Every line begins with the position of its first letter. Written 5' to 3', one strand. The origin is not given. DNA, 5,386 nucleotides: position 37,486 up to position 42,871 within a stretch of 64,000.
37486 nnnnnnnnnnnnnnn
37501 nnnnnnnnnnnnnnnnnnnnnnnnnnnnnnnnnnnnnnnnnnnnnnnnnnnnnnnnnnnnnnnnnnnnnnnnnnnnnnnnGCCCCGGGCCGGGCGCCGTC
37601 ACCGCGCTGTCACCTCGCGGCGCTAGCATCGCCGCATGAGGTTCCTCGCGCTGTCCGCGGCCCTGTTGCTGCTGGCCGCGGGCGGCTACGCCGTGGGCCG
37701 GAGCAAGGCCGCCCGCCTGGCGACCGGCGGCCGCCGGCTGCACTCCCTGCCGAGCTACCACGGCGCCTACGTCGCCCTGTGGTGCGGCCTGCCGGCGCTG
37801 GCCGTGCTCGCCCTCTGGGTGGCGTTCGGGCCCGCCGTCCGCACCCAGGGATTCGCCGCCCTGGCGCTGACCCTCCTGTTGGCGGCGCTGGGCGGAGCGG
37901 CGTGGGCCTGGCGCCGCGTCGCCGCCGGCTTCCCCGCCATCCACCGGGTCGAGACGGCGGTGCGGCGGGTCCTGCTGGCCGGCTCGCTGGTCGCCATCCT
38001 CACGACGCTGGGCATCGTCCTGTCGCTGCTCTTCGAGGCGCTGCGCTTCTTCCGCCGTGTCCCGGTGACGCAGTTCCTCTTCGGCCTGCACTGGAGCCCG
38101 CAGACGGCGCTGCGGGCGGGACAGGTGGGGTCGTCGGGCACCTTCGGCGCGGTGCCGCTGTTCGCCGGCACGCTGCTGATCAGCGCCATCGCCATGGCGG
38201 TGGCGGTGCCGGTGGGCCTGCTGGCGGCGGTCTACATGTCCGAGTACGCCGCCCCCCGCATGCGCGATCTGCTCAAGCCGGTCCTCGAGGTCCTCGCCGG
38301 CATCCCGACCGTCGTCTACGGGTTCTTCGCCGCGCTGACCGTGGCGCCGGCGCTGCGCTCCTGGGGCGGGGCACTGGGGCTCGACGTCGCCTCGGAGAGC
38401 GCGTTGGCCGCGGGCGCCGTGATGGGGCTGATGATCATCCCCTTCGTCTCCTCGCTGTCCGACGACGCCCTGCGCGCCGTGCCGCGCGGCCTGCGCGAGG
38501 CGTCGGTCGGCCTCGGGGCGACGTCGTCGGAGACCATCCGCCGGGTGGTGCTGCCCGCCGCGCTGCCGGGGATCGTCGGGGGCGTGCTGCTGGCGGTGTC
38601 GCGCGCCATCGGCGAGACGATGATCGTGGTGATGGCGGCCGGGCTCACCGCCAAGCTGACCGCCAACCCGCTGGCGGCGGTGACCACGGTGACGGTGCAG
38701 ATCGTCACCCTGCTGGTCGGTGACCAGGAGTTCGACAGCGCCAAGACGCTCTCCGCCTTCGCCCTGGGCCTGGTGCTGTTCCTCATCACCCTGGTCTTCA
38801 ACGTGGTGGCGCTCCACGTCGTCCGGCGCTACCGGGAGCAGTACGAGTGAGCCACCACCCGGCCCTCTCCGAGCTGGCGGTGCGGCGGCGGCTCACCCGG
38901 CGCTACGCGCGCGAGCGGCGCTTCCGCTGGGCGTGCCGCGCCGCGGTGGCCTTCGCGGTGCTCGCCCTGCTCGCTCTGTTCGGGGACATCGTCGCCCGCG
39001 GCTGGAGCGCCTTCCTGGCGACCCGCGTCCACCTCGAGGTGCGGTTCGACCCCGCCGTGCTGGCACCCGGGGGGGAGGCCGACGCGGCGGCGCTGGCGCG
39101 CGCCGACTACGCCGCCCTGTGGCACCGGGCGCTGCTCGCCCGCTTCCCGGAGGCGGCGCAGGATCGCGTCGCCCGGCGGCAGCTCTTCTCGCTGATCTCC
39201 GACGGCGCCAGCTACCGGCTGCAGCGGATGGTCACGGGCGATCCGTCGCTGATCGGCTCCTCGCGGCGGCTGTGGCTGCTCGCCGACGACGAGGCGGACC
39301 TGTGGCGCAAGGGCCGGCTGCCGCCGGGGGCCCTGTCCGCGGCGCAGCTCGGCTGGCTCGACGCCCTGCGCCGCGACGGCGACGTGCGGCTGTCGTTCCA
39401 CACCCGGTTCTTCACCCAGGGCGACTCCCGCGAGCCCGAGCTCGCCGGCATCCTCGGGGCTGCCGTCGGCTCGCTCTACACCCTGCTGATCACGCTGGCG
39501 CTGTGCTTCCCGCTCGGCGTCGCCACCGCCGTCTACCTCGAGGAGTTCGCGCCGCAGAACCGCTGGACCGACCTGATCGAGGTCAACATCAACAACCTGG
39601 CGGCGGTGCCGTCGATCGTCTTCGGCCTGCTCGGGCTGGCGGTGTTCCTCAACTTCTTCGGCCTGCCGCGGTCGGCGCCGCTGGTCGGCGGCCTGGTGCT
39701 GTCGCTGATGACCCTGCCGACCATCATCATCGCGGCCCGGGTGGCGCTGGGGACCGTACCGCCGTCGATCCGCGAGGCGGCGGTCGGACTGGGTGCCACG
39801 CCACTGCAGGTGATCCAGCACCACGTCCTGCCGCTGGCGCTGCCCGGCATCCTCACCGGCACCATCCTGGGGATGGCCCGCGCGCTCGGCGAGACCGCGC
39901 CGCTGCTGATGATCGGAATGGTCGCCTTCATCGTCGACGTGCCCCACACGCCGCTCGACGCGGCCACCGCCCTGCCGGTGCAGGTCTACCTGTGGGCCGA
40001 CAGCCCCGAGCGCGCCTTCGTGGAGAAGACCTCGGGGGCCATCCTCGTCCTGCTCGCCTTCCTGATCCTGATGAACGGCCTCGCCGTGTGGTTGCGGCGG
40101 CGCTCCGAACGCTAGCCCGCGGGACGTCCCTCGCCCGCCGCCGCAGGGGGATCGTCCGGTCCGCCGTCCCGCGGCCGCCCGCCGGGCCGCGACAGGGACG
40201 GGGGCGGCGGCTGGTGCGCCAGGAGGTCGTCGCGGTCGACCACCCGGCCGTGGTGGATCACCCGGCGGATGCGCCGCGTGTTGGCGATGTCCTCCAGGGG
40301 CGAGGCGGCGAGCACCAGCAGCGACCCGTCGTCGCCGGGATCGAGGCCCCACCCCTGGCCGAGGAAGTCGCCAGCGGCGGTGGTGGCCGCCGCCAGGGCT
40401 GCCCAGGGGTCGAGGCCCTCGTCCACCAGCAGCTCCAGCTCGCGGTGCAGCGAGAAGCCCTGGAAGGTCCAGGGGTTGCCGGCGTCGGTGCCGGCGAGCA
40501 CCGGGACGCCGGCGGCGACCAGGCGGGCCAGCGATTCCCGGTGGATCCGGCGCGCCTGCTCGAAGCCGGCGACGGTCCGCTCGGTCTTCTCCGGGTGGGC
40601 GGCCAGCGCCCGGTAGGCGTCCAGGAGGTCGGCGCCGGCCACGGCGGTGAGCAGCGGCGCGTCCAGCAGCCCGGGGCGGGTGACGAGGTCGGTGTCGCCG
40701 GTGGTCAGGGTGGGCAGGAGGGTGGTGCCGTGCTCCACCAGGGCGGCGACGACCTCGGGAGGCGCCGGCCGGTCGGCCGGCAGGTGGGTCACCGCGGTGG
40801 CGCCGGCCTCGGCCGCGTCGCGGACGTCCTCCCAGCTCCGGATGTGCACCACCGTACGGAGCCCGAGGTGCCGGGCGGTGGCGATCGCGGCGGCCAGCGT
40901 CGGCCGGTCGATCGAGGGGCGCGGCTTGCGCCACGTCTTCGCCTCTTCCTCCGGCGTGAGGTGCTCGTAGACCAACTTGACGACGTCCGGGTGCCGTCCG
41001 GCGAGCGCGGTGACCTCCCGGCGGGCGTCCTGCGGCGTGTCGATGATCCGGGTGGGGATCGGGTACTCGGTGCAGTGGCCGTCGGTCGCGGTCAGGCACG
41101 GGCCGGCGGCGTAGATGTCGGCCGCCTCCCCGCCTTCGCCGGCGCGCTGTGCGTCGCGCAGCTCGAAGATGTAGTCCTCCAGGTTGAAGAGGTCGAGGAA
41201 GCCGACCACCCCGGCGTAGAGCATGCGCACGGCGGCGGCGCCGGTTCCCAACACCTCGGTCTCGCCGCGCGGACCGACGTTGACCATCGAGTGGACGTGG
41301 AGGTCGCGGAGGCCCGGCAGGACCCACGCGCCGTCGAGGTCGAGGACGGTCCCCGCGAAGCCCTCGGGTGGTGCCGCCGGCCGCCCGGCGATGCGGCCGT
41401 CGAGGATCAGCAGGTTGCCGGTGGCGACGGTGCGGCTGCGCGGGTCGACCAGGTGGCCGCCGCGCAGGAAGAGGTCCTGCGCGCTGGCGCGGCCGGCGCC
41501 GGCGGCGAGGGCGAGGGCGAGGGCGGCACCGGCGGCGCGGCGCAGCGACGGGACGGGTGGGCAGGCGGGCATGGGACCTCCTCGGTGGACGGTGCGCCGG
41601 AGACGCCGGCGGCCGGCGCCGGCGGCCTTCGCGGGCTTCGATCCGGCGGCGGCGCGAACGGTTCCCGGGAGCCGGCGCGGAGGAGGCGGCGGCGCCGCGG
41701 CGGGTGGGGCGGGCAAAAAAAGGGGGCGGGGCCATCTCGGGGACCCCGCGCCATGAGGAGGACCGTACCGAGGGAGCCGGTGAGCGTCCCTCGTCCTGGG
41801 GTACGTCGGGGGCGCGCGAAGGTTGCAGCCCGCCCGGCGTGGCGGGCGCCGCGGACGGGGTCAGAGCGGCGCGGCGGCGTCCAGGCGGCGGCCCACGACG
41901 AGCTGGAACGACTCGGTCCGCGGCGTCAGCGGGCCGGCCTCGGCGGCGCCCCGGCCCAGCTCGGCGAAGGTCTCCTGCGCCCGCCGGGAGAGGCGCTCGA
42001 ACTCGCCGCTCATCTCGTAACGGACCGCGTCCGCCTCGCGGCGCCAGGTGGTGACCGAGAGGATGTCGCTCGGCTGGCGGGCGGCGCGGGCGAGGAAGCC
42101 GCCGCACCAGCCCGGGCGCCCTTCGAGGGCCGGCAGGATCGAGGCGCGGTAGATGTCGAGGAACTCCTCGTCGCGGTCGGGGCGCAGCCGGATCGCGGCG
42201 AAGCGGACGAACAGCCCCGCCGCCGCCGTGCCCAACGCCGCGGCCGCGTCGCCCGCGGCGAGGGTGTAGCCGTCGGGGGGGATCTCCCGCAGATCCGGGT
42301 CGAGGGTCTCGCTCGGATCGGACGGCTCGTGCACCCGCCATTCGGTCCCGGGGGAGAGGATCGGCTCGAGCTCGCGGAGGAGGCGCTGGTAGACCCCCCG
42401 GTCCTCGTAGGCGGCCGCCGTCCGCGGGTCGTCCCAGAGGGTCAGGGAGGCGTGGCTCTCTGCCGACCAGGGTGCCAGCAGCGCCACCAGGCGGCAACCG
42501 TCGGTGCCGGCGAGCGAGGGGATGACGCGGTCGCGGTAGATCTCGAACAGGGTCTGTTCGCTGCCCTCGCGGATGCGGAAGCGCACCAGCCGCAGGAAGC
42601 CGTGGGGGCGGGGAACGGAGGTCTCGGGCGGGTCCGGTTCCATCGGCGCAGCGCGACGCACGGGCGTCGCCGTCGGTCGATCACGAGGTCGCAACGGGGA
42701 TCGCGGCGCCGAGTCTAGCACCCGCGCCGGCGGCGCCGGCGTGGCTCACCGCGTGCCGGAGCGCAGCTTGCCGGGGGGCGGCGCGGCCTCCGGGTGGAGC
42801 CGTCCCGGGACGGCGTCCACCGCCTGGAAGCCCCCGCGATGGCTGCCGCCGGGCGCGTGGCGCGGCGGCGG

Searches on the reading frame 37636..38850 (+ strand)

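Call 58: search_protein_families(library=pfam, proteins=[window:37636-38850:+], max_evalue=0.001)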
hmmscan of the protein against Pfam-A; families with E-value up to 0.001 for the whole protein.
window:37636-38850:+ (404 aa): 2 families
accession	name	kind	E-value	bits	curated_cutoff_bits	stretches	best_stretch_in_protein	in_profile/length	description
PF00528.27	BPD_transp_1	-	2.1e-19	70.4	26.4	1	191-400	2-183/184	Binding-protein-dependent transport system inner membrane component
PF12501.13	DUF3708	-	8.8e-18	64.9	24.1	1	9-75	3-70/166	Phosphate ATP-binding cassette transporter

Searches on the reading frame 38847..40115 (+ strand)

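Call 58: search_protein_families(library=pfam, proteins=[window:38847-40115:+], max_evalue=0.001)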
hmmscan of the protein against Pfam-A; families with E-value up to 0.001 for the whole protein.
window:38847-40115:+ (422 aa): 2 families
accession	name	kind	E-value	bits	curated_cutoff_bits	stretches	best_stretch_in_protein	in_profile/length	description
PF11812.13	DUF3333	-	1.7e-43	148.9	26.5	1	14-158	2-145/151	Domain of unknown function (DUF3333)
PF00528.27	BPD_transp_1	-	1.3e-15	58.1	26.4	1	223-419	4-181/184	Binding-protein-dependent transport system inner membrane component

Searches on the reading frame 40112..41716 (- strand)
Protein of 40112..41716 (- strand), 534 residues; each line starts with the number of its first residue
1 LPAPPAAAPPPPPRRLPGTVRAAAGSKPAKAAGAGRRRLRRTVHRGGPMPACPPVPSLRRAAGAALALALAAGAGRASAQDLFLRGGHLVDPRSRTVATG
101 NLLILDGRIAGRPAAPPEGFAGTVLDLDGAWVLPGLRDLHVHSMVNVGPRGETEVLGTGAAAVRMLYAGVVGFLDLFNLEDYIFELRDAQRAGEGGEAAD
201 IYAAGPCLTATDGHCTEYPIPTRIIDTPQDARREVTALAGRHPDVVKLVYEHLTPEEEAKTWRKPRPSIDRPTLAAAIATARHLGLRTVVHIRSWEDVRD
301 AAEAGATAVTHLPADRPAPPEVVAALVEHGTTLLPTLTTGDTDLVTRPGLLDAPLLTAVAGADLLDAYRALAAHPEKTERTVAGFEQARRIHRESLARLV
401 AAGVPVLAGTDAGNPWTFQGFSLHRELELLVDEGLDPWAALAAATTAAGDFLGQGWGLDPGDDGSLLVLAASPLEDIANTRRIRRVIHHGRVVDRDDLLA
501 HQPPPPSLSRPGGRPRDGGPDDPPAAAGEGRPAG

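Call 58: search_protein_families(library=pfam, proteins=[window:40112-41716:-], max_evalue=0.001)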
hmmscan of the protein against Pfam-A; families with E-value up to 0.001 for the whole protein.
window:40112-41716:- (534 aa): 2 families
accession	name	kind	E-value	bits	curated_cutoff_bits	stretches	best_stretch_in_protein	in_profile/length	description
PF01979.26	Amidohydro_1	-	1.8e-14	54.2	25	1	131-493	1-345/345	Amidohydrolase family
PF07969.17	Amidohydro_3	-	5.9e-06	26.5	29.7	0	267-493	257-471/472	Amidohydrolase family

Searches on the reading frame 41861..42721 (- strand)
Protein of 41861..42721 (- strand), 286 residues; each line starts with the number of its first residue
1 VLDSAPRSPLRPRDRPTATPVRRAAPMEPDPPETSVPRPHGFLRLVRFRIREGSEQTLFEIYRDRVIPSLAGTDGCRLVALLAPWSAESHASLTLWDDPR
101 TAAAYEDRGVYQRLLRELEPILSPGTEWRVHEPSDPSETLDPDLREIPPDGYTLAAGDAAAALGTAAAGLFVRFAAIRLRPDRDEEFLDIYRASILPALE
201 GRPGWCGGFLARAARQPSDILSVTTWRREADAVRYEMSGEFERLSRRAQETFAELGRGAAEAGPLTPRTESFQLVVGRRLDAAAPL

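Call 57: search_protein_families(library=pfam, proteins=[window:41861-42721:-], max_evalue=0.001)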
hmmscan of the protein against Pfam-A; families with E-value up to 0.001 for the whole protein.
window:41861-42721:- (286 aa): 1 family
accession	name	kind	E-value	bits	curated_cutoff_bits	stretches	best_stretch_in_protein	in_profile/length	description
PF03992.22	ABM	-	1.3e-09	38.5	23.1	1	172-243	3-74/78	Antibiotic biosynthesis monooxygenase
